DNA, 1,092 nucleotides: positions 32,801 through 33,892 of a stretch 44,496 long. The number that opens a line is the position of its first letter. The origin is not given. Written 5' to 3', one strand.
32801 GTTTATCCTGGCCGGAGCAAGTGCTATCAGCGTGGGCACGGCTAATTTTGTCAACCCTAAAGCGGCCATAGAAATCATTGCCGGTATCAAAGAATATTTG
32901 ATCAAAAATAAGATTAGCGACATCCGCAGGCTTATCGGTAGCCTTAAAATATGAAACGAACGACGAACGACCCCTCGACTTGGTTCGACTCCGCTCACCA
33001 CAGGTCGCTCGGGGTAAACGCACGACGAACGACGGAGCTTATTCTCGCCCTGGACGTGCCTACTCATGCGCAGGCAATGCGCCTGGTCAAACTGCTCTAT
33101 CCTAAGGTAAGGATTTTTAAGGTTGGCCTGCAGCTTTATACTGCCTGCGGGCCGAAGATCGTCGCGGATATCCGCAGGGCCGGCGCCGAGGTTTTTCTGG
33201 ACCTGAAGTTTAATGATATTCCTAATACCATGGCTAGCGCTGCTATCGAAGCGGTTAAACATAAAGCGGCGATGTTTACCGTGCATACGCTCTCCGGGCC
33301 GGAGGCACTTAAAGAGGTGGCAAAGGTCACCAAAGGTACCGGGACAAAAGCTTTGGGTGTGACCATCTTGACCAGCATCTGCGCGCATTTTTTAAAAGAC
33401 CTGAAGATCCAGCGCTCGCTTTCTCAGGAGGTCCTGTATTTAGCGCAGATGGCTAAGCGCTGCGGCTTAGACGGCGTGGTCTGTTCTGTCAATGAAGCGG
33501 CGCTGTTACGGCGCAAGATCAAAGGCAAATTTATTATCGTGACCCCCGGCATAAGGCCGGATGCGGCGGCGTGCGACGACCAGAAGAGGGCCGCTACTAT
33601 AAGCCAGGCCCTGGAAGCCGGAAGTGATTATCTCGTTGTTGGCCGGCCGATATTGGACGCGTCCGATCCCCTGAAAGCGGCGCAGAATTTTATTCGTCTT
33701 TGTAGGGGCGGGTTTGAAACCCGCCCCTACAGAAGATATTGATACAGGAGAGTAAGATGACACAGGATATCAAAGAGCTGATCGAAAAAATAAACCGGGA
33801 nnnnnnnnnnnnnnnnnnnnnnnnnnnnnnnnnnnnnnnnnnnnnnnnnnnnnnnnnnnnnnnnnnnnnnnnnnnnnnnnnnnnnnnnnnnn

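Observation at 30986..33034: A second mobile repeat family is inserted in frame into two core pyrimidine-biosynthesis enzymes (PyrK three or four times, PyrF once)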

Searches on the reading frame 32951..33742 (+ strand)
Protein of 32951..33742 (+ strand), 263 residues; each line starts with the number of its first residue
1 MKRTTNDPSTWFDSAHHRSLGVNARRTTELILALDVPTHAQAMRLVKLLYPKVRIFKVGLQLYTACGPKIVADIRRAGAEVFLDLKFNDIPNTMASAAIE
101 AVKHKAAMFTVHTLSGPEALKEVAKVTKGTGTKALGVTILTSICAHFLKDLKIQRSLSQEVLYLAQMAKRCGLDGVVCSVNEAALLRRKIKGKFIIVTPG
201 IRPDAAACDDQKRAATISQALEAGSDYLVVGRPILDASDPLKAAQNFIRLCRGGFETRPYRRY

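Call 7: search_protein_families(library=pfam, proteins=[window:32951-33742:+])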
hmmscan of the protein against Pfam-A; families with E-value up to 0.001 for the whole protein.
window:32951-33742:+ (263 aa): 1 family
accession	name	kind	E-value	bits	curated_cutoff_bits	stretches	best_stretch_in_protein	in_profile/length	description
PF00215.30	OMPdecase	-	4e-55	187.6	27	1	29-246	2-220/221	Orotidine 5'-phosphate decarboxylase / HUMPS family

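Call 41: search_solved_structures(query=window:32951-33739:+, show_alignments=1, max_evalue=1e-10)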
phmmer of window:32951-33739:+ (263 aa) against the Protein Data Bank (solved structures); distinct sequences matched with E-value up to 1e-10: 14.
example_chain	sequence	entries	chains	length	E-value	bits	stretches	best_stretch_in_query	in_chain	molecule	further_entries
8dop_A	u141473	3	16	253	5e-46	160.5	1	27-243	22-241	2,3-diketo-5-methylthiopentyl-1-phosphate enolase-phosphatase | Orotidine 5'-phosphate decarboxylase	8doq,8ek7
3tr2_A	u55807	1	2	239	9.5e-46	159.6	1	28-245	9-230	Orotidine 5'-phosphate decarboxylase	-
8cso_A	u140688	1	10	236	4.9e-44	154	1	29-243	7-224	Orotidine 5'-phosphate decarboxylase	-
3ldv_A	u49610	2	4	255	1.8e-43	152.1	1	22-241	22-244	Orotidine 5'-phosphate decarboxylase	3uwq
1eix_A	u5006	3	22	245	2.3e-41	145.3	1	26-243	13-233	OROTIDINE 5'-MONOPHOSPHATE DECARBOXYLASE | OROTIDINE 5'-PHOSPHATE DECARBOXYLASE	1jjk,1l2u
27hh_A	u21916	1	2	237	2.6e-39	138.5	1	28-241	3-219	Orotidine 5'-phosphate decarboxylase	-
2yyt_A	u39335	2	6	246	5.6e-38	134.2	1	28-247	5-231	Orotidine 5'-phosphate decarboxylase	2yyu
3tfx_A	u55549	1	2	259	1.9e-37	132.4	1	30-246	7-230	Orotidine 5'-phosphate decarboxylase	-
3ru6_A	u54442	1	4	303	7.2e-35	124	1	27-247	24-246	Orotidine 5'-phosphate decarboxylase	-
1dbt_A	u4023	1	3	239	3.4e-34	121.8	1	31-250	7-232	OROTIDINE 5'-PHOSPHATE DECARBOXYLASE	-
4lui_A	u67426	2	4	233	1.3e-14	57.7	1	16-248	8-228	Orotidine 5'-phosphate decarboxylase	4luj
4muz_A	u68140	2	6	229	3.8e-12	49.6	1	16-241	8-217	Orotidine 5'-phosphate decarboxylase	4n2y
1vqt_A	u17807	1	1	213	5.2e-12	49.1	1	55-242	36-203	Orotidine 5'-phosphate decarboxylase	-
2cz5_A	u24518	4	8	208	5.9e-11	45.7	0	30-248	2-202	Orotidine 5'-phosphate decarboxylase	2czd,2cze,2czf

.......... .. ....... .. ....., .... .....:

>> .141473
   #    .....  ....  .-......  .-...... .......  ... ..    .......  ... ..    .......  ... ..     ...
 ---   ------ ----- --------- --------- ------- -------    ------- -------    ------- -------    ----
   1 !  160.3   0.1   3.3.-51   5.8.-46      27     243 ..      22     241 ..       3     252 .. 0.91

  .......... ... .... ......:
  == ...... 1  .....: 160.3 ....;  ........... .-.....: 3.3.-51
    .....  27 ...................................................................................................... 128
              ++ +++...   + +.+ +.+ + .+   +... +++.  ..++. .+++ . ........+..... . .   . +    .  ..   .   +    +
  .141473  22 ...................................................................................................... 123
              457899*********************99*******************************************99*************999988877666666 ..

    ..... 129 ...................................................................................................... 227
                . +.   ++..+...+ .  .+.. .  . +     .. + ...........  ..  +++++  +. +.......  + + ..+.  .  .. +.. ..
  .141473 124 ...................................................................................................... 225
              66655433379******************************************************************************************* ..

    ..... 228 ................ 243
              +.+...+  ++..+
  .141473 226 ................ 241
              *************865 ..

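Call 42: find_homologous_proteins(query=window:32951-33739:+, max_evalue=1e-30)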
Query window:32951-33739:+ (263 aa): 7696 proteins with E <= 1e-30 among 8000 candidates; the best 120 are listed.
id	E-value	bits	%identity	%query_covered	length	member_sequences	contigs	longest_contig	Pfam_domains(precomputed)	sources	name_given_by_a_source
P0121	3.0e-133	461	88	95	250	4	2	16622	PF00215.31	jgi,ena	-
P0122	3.8e-124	431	88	86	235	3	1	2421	PF00215.31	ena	-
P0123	3.4e-104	366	74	85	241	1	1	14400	PF00215.31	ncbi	-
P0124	6.9e-103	362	76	84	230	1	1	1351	PF00215.31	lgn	-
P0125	1.5e-100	354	72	87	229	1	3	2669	PF00215.31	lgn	-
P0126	1.9e-100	354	71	85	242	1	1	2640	PF00215.31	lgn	-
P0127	1.4e-99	351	71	86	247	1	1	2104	PF00215.31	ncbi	-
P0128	6.9e-98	345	70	86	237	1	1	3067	PF00215.31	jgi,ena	-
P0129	1.8e-97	344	71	86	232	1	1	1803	PF00215.31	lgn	-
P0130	7.3e-97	342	73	85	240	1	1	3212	PF00215.31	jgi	-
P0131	8.4e-97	342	68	87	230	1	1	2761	PF00215.31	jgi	jgi:orotidine-5'-phosphate decarboxylase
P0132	1.2e-96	341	71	85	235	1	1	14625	PF00215.31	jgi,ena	-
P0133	3.0e-96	340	70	84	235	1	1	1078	PF00215.31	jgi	jgi:orotidine-5'-phosphate decarboxylase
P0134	4.5e-96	339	66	95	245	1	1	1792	PF00215.31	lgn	-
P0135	6.8e-96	339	67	87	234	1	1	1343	PF00215.31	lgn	-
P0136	8.8e-96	338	68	86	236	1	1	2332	PF00215.31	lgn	-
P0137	8.9e-96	338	70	86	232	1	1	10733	PF00215.31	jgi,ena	-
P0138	1.6e-95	337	71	86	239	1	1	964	PF00215.31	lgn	-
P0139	3.7e-95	336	69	86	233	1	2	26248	PF00215.31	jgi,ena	-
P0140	4.0e-95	336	70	84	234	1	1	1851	PF00215.31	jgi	-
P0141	4.7e-95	336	72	85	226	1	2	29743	PF00215.31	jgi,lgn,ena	-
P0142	1.4e-94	334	68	89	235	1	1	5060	PF00215.31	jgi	-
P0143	3.1e-94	333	68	85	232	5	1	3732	PF00215.31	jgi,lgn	jgi:orotidine-5'-phosphate decarboxylase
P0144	3.1e-94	333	69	86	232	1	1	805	PF00215.31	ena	-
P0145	3.6e-94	333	72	85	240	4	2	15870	PF00215.31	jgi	-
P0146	6.5e-94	332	68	85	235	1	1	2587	PF00215.31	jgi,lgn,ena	-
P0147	6.7e-94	332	70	86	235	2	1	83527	PF00215.31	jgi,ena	-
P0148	7.2e-94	332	68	83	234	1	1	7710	PF00215.31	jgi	-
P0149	8.3e-94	332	69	85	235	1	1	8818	PF00215.31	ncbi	-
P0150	9.6e-94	332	68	86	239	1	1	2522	PF00215.31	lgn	-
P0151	1.3e-93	331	68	85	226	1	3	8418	PF00215.31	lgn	-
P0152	1.3e-93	331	69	86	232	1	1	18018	PF00215.31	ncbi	-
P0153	2.8e-93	330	68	84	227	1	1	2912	PF00215.31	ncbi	-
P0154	2.8e-93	330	70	84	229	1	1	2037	PF00215.31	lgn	-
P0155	3.4e-93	330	68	86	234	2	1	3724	PF00215.31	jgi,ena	-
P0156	3.5e-93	330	70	84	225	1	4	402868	PF00215.31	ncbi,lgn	-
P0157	3.8e-93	330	70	84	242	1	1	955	PF00215.31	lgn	-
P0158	4.1e-93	330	72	86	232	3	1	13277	PF00215.31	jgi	jgi:orotidine-5'-phosphate decarboxylase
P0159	4.1e-93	330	70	86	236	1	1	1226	PF00215.31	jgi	jgi:orotidine-5'-phosphate decarboxylase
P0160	4.5e-93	329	71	84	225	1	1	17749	PF00215.31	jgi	-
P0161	7.7e-93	329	70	84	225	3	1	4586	PF00215.31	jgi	jgi:orotidine-5'-phosphate decarboxylase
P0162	2.6e-92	327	67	85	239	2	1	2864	PF00215.31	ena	-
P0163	3.2e-92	327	69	84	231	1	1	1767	PF00215.31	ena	-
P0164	3.3e-92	327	67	86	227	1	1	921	PF00215.31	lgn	-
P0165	3.5e-92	326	69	84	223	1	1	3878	PF00215.31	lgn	-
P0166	4.1e-92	326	68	85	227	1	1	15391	PF00215.31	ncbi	-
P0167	4.1e-92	326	67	85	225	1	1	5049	PF00215.31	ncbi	-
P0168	4.3e-92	326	68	86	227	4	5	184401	PF00215.31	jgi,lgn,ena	-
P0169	5.3e-92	326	68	85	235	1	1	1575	PF00215.31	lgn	-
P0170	5.8e-92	326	67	84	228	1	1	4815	PF00215.31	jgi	jgi:orotidine-5'-phosphate decarboxylase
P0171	6.9e-92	326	68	85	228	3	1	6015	PF00215.31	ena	-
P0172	8.5e-92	325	68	86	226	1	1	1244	PF00215.31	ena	-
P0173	9.6e-92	325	71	84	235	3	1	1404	PF00215.31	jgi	jgi:orotidine-5'-phosphate decarboxylase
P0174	1.5e-91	324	70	84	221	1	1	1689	PF00215.31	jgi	jgi:orotidine-5'-phosphate decarboxylase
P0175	2.4e-91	324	65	89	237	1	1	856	PF00215.31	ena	-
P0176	3.0e-91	323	66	86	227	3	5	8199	PF00215.31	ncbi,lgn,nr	ncbi:MAG: orotidine-5'-phosphate decarboxylase [Candidatus Omnitrophota bacterium]|nr:orotidine-5'-p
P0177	3.1e-91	323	66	85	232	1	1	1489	PF00215.31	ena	-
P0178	3.6e-91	323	69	86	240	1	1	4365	PF00215.31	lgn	-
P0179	4.0e-91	323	67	84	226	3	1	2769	PF00215.31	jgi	-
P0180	4.6e-91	323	68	84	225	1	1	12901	PF00215.31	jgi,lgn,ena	-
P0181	5.3e-91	323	69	81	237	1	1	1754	PF00215.31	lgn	-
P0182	6.4e-91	322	70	81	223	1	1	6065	PF00215.31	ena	-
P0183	7.1e-91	322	65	86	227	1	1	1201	PF00215.31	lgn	-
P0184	1.2e-90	321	66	84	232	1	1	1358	PF00215.31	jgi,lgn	jgi:orotidine-5'-phosphate decarboxylase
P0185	1.5e-90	321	66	85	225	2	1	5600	PF00215.31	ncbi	-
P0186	1.6e-90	321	66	86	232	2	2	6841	PF00215.31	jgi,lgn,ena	-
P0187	1.7e-90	321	67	85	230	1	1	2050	PF00215.31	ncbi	-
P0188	1.9e-90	321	68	84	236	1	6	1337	PF00215.31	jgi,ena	-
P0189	2.3e-90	321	69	85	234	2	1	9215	PF00215.31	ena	-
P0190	2.7e-90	320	66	86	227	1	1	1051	PF00215.31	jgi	-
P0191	4.2e-90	320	67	86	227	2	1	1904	PF00215.31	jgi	jgi:orotidine-5'-phosphate decarboxylase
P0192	4.6e-90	320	66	86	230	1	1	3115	PF00215.31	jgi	jgi:orotidine-5'-phosphate decarboxylase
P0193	4.9e-90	319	68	81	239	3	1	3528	PF00215.31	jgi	jgi:orotidine-5'-phosphate decarboxylase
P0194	6.1e-90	319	66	84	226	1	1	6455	PF00215.31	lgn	-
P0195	6.3e-90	319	66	86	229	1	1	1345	PF00215.31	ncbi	-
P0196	7.4e-90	319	65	85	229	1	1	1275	PF00215.31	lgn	-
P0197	8.2e-90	319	65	86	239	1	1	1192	PF00215.31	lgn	-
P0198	1.1e-89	318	70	81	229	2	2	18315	PF00215.31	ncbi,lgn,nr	ncbi:MAG: orotidine-5'-phosphate decarboxylase [Candidatus Omnitrophica bacterium]|nr:orotidine-5'-p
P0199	1.2e-89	318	68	83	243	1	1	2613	PF00215.31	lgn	-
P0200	1.3e-89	318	68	85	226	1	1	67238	PF00215.31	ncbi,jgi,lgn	ncbi:MAG: orotidine-5'-phosphate decarboxylase [Candidatus Omnitrophota bacterium]|jgi:orotidine-5'-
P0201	1.6e-89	318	66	84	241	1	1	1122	PF00215.31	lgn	-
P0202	1.8e-89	318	64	86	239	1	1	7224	PF00215.31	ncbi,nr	ncbi:MAG: orotidine-5'-phosphate decarboxylase [Candidatus Omnitrophica bacterium]|nr:orotidine-5'-p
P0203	1.9e-89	318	68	84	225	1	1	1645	PF00215.31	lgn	-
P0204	2.3e-89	317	66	85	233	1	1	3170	PF00215.31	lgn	-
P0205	3.0e-89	317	66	85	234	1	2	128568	PF00215.31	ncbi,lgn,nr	ncbi:MAG: orotidine-5'-phosphate decarboxylase [Candidatus Omnitrophica bacterium]|nr:orotidine-5'-p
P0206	4.8e-89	316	68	83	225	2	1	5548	PF00215.31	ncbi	-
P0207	5.9e-89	316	67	85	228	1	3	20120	PF00215.31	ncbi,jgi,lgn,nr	ncbi:MAG: orotidine-5'-phosphate decarboxylase [Candidatus Omnitrophica bacterium]|nr:orotidine-5'-p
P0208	7.6e-89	316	67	84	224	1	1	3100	PF00215.31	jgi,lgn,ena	-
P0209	8.8e-89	315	65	86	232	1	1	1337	PF00215.31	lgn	-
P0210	8.8e-89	315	66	86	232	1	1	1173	PF00215.31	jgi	jgi:orotidine-5'-phosphate decarboxylase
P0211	1.1e-88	315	64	87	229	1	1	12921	PF00215.31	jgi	jgi:orotidine-5'-phosphate decarboxylase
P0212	1.2e-88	315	66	84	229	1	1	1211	PF00215.31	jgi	-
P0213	1.2e-88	315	63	95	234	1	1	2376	PF00215.31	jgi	-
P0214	1.3e-88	315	70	82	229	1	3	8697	PF00215.31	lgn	-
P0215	1.5e-88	315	67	84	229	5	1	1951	PF00215.31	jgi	jgi:orotidine-5'-phosphate decarboxylase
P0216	1.6e-88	315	66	85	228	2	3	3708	PF00215.31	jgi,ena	-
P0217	2.5e-88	314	67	86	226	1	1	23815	PF00215.31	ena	-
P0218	2.7e-88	314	67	84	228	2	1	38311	PF00215.31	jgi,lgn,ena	-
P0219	3.7e-88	313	67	84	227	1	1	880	PF00215.31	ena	-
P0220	3.8e-88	313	66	87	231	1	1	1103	PF00215.31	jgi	-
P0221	4.1e-88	313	67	84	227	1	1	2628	PF00215.31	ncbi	ncbi:MAG: orotidine-5'-phosphate decarboxylase [Candidatus Omnitrophota bacterium]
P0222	4.3e-88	313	65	86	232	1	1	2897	PF00215.31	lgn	-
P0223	4.4e-88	313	67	85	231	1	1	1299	PF00215.31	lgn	-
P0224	5.2e-88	313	65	85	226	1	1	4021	PF00215.31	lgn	-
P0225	5.5e-88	313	67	85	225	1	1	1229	PF00215.31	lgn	-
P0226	8.3e-88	312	66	85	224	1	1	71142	PF00215.31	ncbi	ncbi:orotidine-5'-phosphate decarboxylase [Candidatus Omnitrophota bacterium]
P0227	1.3e-87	312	69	85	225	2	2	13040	PF00215.31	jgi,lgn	jgi:orotidine-5'-phosphate decarboxylase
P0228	1.4e-87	311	63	86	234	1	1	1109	PF00215.31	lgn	-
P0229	2.0e-87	311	66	83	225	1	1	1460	PF00215.31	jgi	jgi:orotidine-5'-phosphate decarboxylase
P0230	2.2e-87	311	65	83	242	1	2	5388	PF00215.31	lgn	-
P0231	2.5e-87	311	67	84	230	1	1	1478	PF00215.31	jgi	jgi:orotidine-5'-phosphate decarboxylase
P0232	3.3e-87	310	65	84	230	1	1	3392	PF00215.31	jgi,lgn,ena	-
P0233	3.8e-87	310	65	86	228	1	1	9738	PF00215.31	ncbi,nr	ncbi:MAG: orotidine-5'-phosphate decarboxylase [Candidatus Omnitrophota bacterium]|nr:orotidine-5'-p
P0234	4.8e-87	310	65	84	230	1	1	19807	PF00215.31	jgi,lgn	jgi:orotidine-5'-phosphate decarboxylase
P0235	4.9e-87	310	65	83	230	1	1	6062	PF00215.31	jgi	jgi:orotidine-5'-phosphate decarboxylase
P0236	5.8e-87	309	62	88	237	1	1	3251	PF00215.31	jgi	jgi:orotidine-5'-phosphate decarboxylase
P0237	6.2e-87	309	67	87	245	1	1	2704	PF00215.31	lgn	-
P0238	6.3e-87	309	67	84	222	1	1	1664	PF00215.31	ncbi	-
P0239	7.5e-87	309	65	84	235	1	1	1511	PF00215.31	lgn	-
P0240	8.4e-87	309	68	83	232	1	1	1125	PF00215.31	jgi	jgi:orotidine-5'-phosphate decarboxylase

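Call 56: find_encoding_contigs(protein=P0121, flank=10000, max_places=3)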
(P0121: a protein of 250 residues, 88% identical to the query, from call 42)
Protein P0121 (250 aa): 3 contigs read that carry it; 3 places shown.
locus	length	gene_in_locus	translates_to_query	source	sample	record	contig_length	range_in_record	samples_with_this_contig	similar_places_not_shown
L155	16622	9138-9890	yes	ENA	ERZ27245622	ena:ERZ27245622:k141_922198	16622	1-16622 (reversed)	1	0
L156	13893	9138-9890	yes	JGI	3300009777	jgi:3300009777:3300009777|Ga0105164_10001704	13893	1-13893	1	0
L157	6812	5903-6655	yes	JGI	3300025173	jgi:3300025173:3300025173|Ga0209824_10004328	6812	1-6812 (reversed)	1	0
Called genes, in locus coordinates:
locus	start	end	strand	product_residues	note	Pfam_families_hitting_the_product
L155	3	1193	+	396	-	?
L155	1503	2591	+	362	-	PF00988:CPSase_sm_chain, PF00117:GATase, PF07722:Peptidase_C26 (faint)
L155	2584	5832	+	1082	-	PF25596:CPSase_L_D1, PF02786:CPSase_L_D2, PF02787:CPSase_L_D3, PF25596:CPSase_L_D1, PF02222:ATP-grasp, PF02786:CPSase_L_D2, PF15632:ATPgrasp_Ter, PF02142:MGS, +3 more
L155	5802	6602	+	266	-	PF01149:Fapy_DNA_glyco, PF05833:NFACT_N (weak), PF06831:H2TH, PF06827:zf-FPG_IleRS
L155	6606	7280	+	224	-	PF04191:PEMT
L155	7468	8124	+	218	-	PF00175:NAD_binding_1, PF10418:DHODB_Fe-S_bind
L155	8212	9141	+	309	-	PF01180:DHO_dh, PF00977:His_biosynth (faint), PF01207:Dus (faint)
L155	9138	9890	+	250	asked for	PF00215:OMPdecase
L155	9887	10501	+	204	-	PF01991:vATP-synt_E (weak)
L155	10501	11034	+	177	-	PF10962:DUF2764 (weak)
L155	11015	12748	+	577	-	PF02874:ATP-synt_ab_N, PF16886:ATP-synt_ab_Xtn, PF00006:ATP-synt_ab, PF22919:ATP-synt_VA_C (faint)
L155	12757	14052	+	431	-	PF02874:ATP-synt_ab_N, PF00006:ATP-synt_ab, PF22919:ATP-synt_VA_C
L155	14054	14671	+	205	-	PF01813:ATP-synt_D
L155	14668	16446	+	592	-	PF01496:V_ATPase_I (weak)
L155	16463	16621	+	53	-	?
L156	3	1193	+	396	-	?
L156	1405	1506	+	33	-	-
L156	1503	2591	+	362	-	PF00988:CPSase_sm_chain, PF00117:GATase, PF07722:Peptidase_C26 (faint)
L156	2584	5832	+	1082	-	PF25596:CPSase_L_D1, PF02786:CPSase_L_D2, PF02787:CPSase_L_D3, PF25596:CPSase_L_D1, PF02222:ATP-grasp, PF02786:CPSase_L_D2, PF15632:ATPgrasp_Ter, PF02142:MGS, +3 more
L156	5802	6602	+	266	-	PF01149:Fapy_DNA_glyco, PF05833:NFACT_N (weak), PF06831:H2TH, PF06827:zf-FPG_IleRS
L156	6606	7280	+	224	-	PF04191:PEMT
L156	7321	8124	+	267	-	PF00175:NAD_binding_1 (weak), PF10418:DHODB_Fe-S_bind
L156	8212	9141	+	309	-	PF01180:DHO_dh, PF00977:His_biosynth (faint), PF01207:Dus (faint)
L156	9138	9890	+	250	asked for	PF00215:OMPdecase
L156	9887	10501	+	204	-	PF01991:vATP-synt_E (weak)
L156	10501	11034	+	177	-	PF10962:DUF2764 (weak)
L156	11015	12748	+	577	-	PF02874:ATP-synt_ab_N, PF16886:ATP-synt_ab_Xtn, PF00006:ATP-synt_ab, PF22919:ATP-synt_VA_C (faint)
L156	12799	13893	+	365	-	?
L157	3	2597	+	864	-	?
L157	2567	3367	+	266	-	PF01149:Fapy_DNA_glyco, PF05833:NFACT_N (weak), PF06831:H2TH, PF06827:zf-FPG_IleRS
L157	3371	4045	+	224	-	PF04191:PEMT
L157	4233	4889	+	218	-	PF00175:NAD_binding_1, PF10418:DHODB_Fe-S_bind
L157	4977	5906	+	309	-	PF01180:DHO_dh, PF00977:His_biosynth (faint), PF01207:Dus (faint)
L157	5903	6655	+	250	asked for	PF00215:OMPdecase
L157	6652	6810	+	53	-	?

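Call 57: find_encoding_contigs(protein=P0122, flank=5000, max_places=3)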
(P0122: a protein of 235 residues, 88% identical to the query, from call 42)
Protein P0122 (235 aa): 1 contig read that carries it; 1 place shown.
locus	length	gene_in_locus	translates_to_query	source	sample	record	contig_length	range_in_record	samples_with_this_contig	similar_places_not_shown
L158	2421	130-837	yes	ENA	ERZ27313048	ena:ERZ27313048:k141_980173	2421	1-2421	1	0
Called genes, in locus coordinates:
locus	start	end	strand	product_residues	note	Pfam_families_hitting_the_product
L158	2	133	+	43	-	?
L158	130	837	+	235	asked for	PF00215:OMPdecase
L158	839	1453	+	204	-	-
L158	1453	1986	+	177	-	PF10962:DUF2764 (weak)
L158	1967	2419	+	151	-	?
